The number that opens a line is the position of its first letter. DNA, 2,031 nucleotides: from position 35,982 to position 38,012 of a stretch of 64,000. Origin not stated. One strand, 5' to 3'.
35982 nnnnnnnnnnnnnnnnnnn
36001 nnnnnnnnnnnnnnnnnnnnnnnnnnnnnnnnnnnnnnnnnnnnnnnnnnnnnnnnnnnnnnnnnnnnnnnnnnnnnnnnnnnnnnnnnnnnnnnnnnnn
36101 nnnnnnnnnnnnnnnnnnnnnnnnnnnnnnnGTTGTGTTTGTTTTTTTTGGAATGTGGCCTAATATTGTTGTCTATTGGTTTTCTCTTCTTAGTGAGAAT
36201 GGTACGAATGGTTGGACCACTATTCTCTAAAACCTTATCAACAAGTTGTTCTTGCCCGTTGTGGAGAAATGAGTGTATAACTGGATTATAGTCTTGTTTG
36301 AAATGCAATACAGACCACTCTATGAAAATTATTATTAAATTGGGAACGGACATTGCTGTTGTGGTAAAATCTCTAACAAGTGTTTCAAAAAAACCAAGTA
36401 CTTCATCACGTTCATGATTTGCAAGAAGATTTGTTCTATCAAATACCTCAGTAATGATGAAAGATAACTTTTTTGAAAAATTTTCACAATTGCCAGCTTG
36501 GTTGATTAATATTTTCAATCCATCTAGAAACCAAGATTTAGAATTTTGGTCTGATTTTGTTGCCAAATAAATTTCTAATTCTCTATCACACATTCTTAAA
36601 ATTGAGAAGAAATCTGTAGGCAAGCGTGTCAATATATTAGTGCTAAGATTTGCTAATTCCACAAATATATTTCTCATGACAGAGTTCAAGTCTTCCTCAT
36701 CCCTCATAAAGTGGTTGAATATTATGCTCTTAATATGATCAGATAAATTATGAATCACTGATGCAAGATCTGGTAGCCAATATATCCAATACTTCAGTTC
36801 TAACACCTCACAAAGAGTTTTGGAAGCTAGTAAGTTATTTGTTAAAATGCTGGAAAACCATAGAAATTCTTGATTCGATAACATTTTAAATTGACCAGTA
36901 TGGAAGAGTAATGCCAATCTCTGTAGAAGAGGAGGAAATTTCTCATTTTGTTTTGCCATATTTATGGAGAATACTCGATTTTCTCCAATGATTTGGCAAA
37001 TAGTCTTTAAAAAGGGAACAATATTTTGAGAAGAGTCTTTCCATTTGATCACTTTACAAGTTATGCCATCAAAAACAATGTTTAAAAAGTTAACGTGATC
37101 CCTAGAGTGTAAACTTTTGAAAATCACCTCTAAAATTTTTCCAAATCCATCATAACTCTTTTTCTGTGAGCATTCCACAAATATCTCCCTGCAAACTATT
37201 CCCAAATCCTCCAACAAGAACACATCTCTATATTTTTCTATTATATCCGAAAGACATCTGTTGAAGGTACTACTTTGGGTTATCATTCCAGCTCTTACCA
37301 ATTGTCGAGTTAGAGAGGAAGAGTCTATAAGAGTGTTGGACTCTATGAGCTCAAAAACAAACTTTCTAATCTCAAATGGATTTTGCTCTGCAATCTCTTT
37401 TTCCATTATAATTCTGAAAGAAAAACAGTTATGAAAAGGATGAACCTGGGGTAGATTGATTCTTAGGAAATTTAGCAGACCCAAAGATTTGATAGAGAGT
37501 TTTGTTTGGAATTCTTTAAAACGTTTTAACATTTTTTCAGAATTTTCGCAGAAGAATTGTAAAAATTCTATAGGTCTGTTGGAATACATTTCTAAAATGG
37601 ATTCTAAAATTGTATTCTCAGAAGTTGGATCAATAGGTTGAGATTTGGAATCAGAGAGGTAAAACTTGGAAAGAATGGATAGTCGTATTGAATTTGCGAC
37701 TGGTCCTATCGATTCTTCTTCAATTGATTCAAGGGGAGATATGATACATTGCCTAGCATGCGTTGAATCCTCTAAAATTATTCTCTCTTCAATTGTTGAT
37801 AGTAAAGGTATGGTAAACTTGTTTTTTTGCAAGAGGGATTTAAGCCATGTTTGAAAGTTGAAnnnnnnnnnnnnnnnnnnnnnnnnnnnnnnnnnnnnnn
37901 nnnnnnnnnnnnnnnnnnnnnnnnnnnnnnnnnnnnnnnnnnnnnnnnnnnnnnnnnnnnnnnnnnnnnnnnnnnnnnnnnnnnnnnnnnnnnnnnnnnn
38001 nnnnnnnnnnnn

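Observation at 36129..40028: Hidden DSS1/SEM1 gene sharing a 64-bp bidirectional promoter with a 1,150-aa nuclear protein of unknown family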

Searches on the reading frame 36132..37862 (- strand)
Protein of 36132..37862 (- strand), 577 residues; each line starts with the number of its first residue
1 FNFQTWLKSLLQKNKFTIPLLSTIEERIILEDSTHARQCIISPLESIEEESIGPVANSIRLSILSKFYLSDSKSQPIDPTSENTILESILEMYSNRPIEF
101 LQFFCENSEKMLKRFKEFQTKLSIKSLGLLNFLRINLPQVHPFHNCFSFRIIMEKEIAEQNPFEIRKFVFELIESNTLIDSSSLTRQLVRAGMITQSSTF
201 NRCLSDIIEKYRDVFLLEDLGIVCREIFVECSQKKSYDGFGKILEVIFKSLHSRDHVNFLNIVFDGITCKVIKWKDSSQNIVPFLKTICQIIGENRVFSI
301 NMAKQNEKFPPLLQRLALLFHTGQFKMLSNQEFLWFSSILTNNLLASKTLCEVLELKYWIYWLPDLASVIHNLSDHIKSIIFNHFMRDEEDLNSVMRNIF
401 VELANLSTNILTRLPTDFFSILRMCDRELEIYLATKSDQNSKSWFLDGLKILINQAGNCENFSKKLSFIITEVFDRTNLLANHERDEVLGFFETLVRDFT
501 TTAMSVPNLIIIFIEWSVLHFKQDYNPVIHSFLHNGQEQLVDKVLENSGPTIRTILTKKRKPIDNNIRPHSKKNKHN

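Call 5: search_protein_families(library=pfam, proteins=[window:36132-37832:-], max_evalue=1)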
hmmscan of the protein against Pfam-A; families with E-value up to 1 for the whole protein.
window:36132-37832:- (567 aa): 1 family
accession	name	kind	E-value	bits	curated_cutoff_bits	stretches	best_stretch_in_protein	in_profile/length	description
PF20983.2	ExoU_C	-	0.13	12.8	27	1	166-203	22-63/87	ExoU toxin, C-terminal domain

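Call 28: search_protein_representatives(protein=window:36132-37862:-)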
Query: 577 residues. Proteins with E-value up to 0.001 (for the whole library): 4; up to 1e-10: 3; up to 1e-30: 2. The best 4 are listed.
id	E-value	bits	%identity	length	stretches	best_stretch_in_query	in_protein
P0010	1.1e-66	242.4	33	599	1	16-518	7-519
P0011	2.3e-55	205.0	34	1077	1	1-481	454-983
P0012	2.1e-12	63.2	28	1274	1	1-524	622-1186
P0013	7.2e-04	35.1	21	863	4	345-446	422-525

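Call 30: search_protein_families(library=pfam, proteins=[P0010, P0011, P0012, P0013], max_evalue=1)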
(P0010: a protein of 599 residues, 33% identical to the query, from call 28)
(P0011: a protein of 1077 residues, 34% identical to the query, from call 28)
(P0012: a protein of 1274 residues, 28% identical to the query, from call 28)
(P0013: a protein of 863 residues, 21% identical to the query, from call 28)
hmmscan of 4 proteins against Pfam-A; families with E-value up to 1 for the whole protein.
P0010 (599 aa): 1 family
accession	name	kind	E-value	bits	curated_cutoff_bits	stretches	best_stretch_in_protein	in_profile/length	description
PF16022.11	DUF4783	-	0.12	12.9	24.1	0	560-599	43-82/102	Domain of unknown function (DUF4783)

P0011 (1077 aa): 1 family
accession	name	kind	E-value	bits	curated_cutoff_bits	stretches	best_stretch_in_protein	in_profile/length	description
PF19163.5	DUF5845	-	0.69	10.3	28.5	0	679-705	3-29/80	Family of unknown function (DUF5845)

P0012 (1274 aa): 0 families

P0013 (863 aa): 7 families
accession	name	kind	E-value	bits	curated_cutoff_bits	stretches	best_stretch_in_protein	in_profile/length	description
PF18962.6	Por_Secre_tail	-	1.1e-06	29.3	27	1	793-862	1-75/75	Secretion system C-terminal sorting domain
PF17171.9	GST_C_6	-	1.4e-06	28.4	28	0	321-348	27-56/64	Glutathione S-transferase, C-terminal domain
PF18649.7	EcpB_C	-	0.023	15.1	26.1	0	164-188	38-62/72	EcpB C-terminal domain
PF00886.24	Ribosomal_S16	-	0.026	14.9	27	0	156-170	44-58/62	Ribosomal protein S16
PF15739.10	TSNAXIP1_N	-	0.036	14.8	27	0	324-346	29-51/111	Translin-associated factor X-interacting N-terminus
PF07576.18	BRAP2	-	0.11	13.1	22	0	34-60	45-71/99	BRCA1-associated protein 2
PF14382.12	ECR1_N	-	0.14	12.4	27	0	116-134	13-31/38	Exosome complex exonuclease RRP4 N-terminal region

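Call 31: list_cluster_members(proteins=[P0010, P0011, P0012])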
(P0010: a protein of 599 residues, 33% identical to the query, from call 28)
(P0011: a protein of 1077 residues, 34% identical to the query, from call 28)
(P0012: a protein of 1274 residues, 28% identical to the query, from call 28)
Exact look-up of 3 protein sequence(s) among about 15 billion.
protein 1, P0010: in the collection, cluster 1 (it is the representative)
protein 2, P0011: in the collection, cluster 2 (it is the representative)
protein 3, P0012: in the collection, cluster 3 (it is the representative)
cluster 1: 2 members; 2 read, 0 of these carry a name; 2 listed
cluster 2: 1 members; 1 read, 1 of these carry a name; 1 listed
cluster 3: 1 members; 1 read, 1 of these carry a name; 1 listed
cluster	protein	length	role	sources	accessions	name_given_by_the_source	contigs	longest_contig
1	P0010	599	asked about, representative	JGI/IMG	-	-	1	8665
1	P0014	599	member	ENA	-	-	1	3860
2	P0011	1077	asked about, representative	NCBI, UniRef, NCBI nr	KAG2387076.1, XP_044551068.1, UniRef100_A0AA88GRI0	hypothetical protein C9374_002111 [Naegleria lovaniensis] | Uncharacterized protein n=1 Tax=Naegleria lovaniensis TaxID=51637 RepID=A0AA88GRI0_NAELO | uncharacterized protein C9374_002111 [Naegleria lovaniensis]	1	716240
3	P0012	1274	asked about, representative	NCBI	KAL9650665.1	hypothetical protein ABK040_001721 [Willaertia magna]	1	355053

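Call 36: find_encoding_contigs(protein=P0011, flank=6000, max_places=2)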
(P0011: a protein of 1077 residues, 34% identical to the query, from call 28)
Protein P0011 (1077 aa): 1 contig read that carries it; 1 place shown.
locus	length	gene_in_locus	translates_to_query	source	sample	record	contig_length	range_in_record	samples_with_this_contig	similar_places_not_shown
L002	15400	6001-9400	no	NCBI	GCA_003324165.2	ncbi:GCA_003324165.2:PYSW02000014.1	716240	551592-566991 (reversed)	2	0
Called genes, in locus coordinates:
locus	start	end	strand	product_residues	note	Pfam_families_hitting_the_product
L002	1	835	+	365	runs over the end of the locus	-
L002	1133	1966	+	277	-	-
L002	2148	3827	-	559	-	-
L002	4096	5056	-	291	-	PF00172:Zn_clus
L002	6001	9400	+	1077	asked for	-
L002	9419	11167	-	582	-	-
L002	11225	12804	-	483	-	-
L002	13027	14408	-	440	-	-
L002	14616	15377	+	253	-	-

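Call 37: find_encoding_contigs(protein=P0012, flank=6000, max_places=2)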
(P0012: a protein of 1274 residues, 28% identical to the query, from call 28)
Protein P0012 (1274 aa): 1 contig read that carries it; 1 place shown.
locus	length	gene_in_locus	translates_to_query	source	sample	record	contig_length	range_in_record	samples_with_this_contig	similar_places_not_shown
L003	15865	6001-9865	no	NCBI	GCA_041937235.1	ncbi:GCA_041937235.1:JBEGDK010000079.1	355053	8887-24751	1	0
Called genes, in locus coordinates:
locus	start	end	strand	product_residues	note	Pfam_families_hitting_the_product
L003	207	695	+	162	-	-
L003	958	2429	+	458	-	PF01399:PCI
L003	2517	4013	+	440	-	PF00149:Metallophos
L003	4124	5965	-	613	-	PF03226:Yippee-Mis18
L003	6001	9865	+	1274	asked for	-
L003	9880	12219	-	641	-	-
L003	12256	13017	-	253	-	PF13499:EF-hand_7 (faint), PF00036:EF-hand_1 (weak), PF13202:EF-hand_5 (faint), PF13405:EF-hand_6 (faint)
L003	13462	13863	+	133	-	-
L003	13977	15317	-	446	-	PF00091:Tubulin, PF14881:Tubulin_3 (faint), PF03953:Tubulin_C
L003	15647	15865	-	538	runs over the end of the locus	-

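Call 38: find_encoding_contigs(protein=P0010, flank=8000, max_places=3)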
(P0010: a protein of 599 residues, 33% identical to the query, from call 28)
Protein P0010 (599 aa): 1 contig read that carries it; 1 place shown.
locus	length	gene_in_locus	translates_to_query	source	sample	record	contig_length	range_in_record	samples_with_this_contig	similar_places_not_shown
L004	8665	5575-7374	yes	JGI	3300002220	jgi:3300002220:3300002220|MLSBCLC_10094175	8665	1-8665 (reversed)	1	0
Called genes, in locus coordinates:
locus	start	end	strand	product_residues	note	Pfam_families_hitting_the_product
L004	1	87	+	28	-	?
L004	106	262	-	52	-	-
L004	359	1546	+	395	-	PF26157:SGL_GH162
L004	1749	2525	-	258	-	-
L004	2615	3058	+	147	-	PF00235:Profilin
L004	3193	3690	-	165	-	-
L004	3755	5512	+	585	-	-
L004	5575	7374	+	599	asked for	-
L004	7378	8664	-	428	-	?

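Call 46: predict_structure(alignment_id=A2)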
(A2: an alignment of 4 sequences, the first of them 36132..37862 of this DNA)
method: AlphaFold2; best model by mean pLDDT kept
length: 577 residues; sequences in the alignment: 4
mean_pLDDT: 73.8   pTM: 0.63
mean pLDDT of the five models: 73.8, 71.7, 68.6, 63.5, 61.3
residues with pLDDT >= 90: 93; 70-90: 287; 50-70: 141; < 50: 56
segments of 3 or more residues with pLDDT < 50: 69-81, 438-441, 478-484, 500-505, 532-534, 560-577
pLDDT, mean of each block of 10 residues (from residue 1): 79 82 79 73 83 84 72 35 69 82 81 78 83 85 87 86 92 89 94 89 94 90 93 89 93 89 87 67 90 79 68 88 81 88 74 77 72 59 55 79 78 78 75 57 69 61 72 59 52 55 50 56 52 53 61 59 36 31
secondary structure, 60 per line:
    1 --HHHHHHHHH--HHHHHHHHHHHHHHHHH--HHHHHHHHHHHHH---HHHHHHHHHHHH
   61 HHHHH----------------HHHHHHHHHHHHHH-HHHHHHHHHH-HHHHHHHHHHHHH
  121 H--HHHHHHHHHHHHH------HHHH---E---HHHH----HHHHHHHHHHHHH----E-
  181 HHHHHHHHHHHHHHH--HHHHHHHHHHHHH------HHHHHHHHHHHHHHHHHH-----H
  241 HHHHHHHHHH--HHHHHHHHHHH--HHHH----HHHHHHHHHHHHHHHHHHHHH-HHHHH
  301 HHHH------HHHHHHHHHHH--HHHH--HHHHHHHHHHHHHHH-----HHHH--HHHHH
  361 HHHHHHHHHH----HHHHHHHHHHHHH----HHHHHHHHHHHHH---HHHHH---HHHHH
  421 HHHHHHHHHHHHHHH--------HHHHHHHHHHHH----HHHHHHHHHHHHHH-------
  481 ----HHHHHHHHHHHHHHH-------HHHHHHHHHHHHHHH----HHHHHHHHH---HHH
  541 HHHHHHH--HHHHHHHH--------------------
elements in order: H3-11 H14-30 H33-45 H49-65 H82-95 H97-106 H108-121 H124-136 H143-146 H154-157 H162-174 H181-195 H198-210 H217-234 H240-250 H253-263 H266-269 H274-294 H296-304 H311-321 H324-327 H330-344 H350-353 H356-370 H375-387 H392-404 H408-412 H416-435 H444-455 H460-473 H485-499 H507-521 H526-534 H538-547 H550-557

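Call 60: search_protein_families(library=pfam, proteins=[L004:3193-3690:-, L004:1749-2525:-, L004:7378-8664:-], max_evalue=0.01)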
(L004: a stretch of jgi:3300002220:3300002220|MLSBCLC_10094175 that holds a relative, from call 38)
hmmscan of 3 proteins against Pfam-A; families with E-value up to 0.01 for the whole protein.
L004:3193-3690:- (165 aa): 2 families
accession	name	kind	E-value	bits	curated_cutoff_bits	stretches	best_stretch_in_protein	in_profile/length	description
PF00808.29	CBFD_NFYB_HMF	-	2.5e-15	56.9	21.4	1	10-74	2-65/65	Histone-like transcription factor (CBF/NF-Y) and archaeal histone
PF20436.4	LonB_AAA-LID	-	0.0065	16.9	22.4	0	49-76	34-61/65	Archaeal LonB, AAA+ ATPase LID domain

L004:1749-2525:- (258 aa): 0 families

L004:7378-8664:- (428 aa): 0 families

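Call 67: fold_search(model_id=the predicted structure, library=pdb)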
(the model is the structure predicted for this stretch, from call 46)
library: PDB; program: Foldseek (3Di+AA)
matches with E <= 10: 764; with E <= 0.001: 0
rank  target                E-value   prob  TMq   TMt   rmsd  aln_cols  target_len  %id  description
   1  8fnc_8                8.8e-03  1.00  0.25  0.27  19.3       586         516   13  Cryo-EM structure of RNase-treated RESC-C in trypanosomal RNA editing (released 2023-07-19)
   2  8qxd_N                1.3e-02  0.51  0.12  0.10  35.5       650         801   13  Cryo-EM structure of the cross-exon pre-B complex (released 2024-05-22)
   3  9ce3_A                1.7e-02  0.96  0.20  0.11  32.6       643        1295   10  Structure of the TSC:WIPI3 lysosomal recruitment complex (released 2024-12-04)
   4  3w3v                  1.9e-02  0.89  0.17  0.12  20.3       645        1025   13  Crystal structure of Kap121p mutant D353K/E396K/D438K (released 2013-04-10)
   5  7q2x_D                2.0e-02  0.80  0.16  0.12  20.1       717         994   12  Cryo-EM structure of clamped S.cerevisiae condensin-DNA complex (Form I) (released 2022-03-23)
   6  5ife_C                2.1e-02  0.97  0.19  0.15  18.6       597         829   12  Crystal structure of the human SF3b core complex (released 2016-10-26)
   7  9b31_A                2.1e-02  0.93  0.20  0.14  20.3       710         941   12  Cryo-EM structure of yeast (Nap1)2-Kap114-H2A-H2B (released 2024-11-27)
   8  6y5q_u                2.9e-02  0.69  0.16  0.12  21.6       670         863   11  human 17S U2 snRNP (released 2020-06-17)
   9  5me3_B                3.6e-02  0.98  0.27  0.19  15.8       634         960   13  Structure of the Scc2 C-terminus (released 2017-01-11)
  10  4buj_B                3.7e-02  0.47  0.13  0.07  31.2       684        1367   10  Crystal structure of the S. cerevisiae Ski2-3-8 complex (released 2013-08-28)
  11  2pf4_B                3.9e-02  0.66  0.15  0.15  20.3       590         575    7  Crystal structure of the full-length simian virus 40 small t antigen complexed with the protein phosphatase 2A Aalpha  (released 2007-08-07)
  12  3ea5_D                4.2e-02  0.95  0.23  0.18  18.4       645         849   12  Kap95p Binding Induces the Switch Loops of RanGDP to adopt the GTP-bound Conformation: Implications for Nuclear Import (released 2008-10-21)
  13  9l5s_I                4.2e-02  0.69  0.14  0.12  28.7       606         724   12  Cryo-EM structure of the thermophile spliceosome (state B*Q1) (released 2025-03-12)
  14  2q5d_A                4.2e-02  0.63  0.15  0.11  18.2       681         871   10  Crystal Structure of Human Importin Beta bound to the Snurportin1 IBB-domain second crystal form (released 2008-01-22)
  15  5fu7_A                4.8e-02  0.75  0.18  0.19  21.9       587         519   14  drosophila nanos NBR peptide bound to the NOT module of the human CCR4-NOT complex (released 2016-03-23)
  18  8yjb_G                5.0e-02  0.54  0.13  0.10  18.5       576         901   13  Cryo-EM structure of the human DSS1-INTAC complex (released 2025-03-05)
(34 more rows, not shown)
